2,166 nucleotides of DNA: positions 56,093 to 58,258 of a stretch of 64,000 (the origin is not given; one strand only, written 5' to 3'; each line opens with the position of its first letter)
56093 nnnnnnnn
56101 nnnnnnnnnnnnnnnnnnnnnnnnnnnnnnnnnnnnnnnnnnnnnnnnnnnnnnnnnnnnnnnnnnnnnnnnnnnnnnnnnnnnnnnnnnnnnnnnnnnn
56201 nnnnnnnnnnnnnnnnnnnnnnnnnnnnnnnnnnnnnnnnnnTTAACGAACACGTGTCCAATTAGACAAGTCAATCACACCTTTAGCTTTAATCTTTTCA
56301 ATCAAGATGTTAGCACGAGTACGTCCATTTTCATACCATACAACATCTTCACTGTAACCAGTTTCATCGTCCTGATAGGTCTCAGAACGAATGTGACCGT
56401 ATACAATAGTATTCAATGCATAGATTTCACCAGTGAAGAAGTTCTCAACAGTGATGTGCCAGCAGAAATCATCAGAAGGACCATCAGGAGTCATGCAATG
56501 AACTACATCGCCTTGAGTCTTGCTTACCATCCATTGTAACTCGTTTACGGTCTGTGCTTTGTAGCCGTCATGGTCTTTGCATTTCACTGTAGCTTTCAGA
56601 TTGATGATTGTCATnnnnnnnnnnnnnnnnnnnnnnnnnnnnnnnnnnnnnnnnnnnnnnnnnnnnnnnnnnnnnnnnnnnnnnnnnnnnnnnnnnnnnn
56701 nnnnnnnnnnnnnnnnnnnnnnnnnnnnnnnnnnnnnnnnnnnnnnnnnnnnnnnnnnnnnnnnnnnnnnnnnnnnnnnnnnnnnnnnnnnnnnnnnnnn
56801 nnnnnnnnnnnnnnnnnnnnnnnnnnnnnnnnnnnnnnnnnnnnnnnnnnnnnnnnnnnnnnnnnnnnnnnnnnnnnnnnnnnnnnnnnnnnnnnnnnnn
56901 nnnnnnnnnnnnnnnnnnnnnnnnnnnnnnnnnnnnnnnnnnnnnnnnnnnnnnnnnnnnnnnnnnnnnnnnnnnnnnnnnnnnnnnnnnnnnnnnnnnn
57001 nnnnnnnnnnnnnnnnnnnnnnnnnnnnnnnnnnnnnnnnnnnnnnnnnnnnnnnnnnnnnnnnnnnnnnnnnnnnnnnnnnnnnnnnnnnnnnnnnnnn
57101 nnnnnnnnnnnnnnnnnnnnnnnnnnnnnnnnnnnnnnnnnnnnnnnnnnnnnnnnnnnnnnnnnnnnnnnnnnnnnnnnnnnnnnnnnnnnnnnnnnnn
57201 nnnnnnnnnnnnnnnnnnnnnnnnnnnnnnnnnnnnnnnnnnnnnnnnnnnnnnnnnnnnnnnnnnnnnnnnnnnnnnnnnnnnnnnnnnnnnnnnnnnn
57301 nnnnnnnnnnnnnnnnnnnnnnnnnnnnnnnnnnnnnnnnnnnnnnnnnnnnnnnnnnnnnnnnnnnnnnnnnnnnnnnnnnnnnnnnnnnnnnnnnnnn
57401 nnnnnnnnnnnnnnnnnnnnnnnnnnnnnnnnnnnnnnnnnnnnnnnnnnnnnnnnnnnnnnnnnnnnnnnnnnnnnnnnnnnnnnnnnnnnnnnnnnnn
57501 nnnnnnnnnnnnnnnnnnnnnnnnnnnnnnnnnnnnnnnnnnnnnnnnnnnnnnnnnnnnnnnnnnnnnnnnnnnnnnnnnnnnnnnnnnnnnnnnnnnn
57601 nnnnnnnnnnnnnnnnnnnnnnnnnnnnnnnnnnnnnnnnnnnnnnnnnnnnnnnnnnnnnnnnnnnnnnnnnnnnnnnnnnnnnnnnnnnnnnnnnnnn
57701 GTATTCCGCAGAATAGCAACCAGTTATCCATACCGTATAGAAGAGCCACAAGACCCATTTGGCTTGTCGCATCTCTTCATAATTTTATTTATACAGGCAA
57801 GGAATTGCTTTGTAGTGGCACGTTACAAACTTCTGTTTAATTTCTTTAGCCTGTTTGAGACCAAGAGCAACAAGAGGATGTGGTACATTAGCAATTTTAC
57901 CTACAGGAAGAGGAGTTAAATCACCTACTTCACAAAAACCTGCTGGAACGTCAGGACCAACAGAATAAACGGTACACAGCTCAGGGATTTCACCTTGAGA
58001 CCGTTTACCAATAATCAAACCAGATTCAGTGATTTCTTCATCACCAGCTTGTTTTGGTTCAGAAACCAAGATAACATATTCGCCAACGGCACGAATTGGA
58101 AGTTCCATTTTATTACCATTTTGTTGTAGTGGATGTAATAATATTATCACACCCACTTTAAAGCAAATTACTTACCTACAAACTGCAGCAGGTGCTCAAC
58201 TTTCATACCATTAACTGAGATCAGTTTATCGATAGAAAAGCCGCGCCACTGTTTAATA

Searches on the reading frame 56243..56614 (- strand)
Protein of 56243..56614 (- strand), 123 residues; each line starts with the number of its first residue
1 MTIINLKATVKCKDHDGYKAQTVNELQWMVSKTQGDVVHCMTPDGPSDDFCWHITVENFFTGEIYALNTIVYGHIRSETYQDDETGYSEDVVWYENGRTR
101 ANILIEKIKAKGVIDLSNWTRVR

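Call 87: search_protein_families(library=pfam, proteins=[window:56243-56614:-], max_evalue=0.001)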
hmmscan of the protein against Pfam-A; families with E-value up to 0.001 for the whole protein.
window:56243-56614:- (123 aa): 1 family
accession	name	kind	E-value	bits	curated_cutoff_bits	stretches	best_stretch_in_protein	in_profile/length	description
PF06019.16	Phage_30_8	-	1.5e-59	199.8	25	1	1-123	1-124/124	Phage GP30.8 protein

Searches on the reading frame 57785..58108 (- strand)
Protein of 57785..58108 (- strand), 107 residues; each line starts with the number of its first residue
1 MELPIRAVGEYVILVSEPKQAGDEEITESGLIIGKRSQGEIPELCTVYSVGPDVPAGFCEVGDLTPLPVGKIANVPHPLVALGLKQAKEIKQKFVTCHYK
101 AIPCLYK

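Call 87: search_protein_families(library=pfam, proteins=[window:57785-58108:-], max_evalue=0.001)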
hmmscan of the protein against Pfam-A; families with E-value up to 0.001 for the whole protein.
window:57785-58108:- (107 aa): 1 family
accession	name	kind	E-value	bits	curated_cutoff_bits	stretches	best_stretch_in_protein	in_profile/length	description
PF00166.26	Cpn10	-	1.6e-06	28.5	21.1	1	5-105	2-92/93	Chaperonin 10 Kd subunit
